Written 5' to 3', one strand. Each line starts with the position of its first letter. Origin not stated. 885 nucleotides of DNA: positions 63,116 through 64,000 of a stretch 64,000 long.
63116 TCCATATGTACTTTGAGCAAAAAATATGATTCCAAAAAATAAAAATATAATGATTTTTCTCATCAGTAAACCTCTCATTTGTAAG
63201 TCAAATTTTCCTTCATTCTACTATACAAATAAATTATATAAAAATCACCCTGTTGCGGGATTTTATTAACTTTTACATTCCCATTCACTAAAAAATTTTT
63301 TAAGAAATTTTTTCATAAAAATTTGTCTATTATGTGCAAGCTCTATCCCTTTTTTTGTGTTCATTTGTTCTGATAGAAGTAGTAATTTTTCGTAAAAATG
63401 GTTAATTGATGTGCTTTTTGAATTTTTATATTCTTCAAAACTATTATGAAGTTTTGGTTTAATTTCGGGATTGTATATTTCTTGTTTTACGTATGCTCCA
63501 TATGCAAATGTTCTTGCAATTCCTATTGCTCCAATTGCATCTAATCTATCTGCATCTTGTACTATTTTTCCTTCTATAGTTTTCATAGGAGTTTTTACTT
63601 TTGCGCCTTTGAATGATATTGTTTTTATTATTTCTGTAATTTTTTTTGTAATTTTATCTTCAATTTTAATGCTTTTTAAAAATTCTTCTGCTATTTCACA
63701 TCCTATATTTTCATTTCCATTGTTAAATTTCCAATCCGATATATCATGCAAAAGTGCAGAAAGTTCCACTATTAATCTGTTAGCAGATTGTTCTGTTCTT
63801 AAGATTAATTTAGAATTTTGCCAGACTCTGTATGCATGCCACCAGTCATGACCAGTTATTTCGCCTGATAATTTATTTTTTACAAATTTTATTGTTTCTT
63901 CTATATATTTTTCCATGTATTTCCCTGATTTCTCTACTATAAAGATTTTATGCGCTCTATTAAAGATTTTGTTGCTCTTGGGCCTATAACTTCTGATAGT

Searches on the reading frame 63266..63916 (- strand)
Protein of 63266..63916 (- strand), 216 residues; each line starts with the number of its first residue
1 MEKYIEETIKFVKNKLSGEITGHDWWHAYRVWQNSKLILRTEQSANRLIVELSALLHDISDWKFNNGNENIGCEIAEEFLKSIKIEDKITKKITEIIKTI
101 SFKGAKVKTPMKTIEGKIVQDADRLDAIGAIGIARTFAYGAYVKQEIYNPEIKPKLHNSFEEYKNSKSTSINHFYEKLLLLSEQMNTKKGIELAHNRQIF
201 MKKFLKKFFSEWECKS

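Call 58: find_encoding_contigs(protein=window:63266-63916:-, flank=10000, max_places=3)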
Protein window:63266-63916:- (216 aa): 6 contigs read that carry it; 3 places shown.
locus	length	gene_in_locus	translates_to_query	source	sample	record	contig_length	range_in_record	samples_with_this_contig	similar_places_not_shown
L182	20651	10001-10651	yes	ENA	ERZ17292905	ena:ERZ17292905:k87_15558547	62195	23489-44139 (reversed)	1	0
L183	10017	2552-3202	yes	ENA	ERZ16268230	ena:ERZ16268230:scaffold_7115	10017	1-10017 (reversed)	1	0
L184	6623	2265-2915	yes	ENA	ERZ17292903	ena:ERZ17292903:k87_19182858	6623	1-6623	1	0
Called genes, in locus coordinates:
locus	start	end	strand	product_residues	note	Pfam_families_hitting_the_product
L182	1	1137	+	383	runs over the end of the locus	PF00155:Aminotran_1_2 (faint), PF00266:Aminotran_5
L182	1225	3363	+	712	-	PF23914:TPR_CcmH_CycH, PF14559:TPR_19 (weak), PF13429:TPR_15 (weak), PF13424:TPR_12, PF14559:TPR_19, PF00515:TPR_1, PF13424:TPR_12, PF00515:TPR_1, +28 more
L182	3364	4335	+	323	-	PF01207:Dus, PF01180:DHO_dh (weak)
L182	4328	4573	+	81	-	PF01541:GIY-YIG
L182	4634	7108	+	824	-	PF13401:AAA_22 (faint), PF07719:TPR_2 (faint), PF13176:TPR_7 (faint), PF17874:TPR_MalT (weak), PF13424:TPR_12, PF00515:TPR_1 (weak), PF13181:TPR_8 (weak), PF13424:TPR_12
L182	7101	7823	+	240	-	PF02527:GidB, PF13649:Methyltransf_25 (faint), PF13847:Methyltransf_31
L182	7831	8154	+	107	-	PF02643:DUF192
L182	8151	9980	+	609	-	PF01541:GIY-YIG, PF27096:UvrC_M, PF02151:UVR, PF22920:UvrC_RNaseH, PF08459:UvrC_RNaseH_dom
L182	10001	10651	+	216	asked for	PF01966:HD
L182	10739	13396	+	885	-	PF08367:M16C_assoc (faint), PF00675:Peptidase_M16, PF05193:Peptidase_M16_C, PF00675:Peptidase_M16, PF05193:Peptidase_M16_C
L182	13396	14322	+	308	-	PF00288:GHMP_kinases_N, PF08544:GHMP_kinases_C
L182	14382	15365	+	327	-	PF13487:HD_5, PF01966:HD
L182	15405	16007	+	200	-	PF07670:Gate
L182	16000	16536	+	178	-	PF07670:Gate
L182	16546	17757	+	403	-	PF02646:RmuC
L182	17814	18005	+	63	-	-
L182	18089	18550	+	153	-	PF03938:OmpH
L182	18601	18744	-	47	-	-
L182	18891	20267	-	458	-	PF12895:ANAPC3, PF07719:TPR_2 (faint), PF13414:TPR_11 (faint), PF13424:TPR_12 (faint), PF13428:TPR_14 (faint), PF14559:TPR_19 (weak), PF00413:Peptidase_M10, PF00515:TPR_1 (weak), +7 more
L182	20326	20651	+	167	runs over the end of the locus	PF00383:dCMP_cyt_deam_1, PF14437:MafB19-deam, PF14439:Bd3614-deam (weak)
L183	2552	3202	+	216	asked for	PF01966:HD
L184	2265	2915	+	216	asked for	PF01966:HD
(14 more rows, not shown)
